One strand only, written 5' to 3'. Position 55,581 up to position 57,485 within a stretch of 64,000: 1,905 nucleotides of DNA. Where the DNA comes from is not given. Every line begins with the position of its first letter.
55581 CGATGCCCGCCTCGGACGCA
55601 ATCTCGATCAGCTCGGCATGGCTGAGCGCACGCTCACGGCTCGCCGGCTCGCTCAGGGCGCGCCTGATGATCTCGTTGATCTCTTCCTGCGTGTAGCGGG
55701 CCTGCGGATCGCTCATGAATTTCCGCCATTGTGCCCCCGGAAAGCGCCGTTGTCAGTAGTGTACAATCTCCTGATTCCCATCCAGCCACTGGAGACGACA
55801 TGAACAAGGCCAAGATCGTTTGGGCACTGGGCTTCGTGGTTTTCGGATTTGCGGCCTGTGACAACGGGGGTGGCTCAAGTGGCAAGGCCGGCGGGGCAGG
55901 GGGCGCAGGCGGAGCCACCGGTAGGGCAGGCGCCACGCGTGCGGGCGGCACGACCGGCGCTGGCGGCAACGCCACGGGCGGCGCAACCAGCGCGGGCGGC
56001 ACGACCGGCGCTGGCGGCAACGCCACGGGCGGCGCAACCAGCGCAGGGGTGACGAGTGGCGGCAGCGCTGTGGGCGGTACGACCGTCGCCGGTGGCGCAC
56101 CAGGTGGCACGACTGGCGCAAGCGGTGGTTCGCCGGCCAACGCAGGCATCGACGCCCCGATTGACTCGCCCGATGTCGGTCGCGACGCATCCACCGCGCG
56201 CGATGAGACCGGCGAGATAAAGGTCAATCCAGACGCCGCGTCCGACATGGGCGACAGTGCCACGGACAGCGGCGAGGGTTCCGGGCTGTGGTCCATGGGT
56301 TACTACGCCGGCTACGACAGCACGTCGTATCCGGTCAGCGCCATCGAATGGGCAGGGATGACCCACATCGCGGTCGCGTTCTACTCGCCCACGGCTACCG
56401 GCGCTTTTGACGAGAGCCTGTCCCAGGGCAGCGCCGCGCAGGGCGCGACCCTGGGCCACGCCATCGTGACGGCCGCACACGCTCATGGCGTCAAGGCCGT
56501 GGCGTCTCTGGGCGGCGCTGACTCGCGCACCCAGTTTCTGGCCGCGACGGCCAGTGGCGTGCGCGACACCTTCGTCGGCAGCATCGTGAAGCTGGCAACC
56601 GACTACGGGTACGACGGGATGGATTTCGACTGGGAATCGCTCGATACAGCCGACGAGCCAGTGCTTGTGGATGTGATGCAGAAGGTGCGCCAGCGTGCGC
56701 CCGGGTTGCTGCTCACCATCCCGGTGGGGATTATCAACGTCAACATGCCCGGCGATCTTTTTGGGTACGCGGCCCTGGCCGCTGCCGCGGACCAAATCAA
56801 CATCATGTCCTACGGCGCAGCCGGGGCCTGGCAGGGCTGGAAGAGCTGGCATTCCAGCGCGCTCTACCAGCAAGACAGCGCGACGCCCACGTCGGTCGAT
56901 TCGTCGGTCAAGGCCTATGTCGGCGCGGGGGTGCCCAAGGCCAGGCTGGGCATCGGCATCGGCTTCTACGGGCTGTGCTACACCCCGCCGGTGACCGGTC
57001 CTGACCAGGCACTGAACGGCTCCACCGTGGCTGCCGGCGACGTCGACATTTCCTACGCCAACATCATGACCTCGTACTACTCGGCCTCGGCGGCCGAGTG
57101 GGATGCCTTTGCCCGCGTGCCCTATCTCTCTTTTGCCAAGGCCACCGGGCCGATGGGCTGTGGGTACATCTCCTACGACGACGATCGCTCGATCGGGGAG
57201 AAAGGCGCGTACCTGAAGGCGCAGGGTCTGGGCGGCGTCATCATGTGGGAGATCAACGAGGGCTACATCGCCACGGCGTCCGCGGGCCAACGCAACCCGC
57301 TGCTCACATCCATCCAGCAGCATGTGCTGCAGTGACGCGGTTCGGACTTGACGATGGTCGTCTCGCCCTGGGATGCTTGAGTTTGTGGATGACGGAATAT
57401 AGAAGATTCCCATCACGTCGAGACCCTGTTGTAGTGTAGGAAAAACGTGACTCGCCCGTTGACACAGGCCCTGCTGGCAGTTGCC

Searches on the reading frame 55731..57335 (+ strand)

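Call 79: search_protein_families(library=pfam, proteins=[window:55731-57335:+], max_evalue=0.00001)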
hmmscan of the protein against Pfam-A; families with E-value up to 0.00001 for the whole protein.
window:55731-57335:+ (534 aa): 1 family
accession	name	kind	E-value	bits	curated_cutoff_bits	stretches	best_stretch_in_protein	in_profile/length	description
PF00704.34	Glyco_hydro_18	-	3.7e-39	135.7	29.6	1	189-509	3-315/317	Glycosyl hydrolases family 18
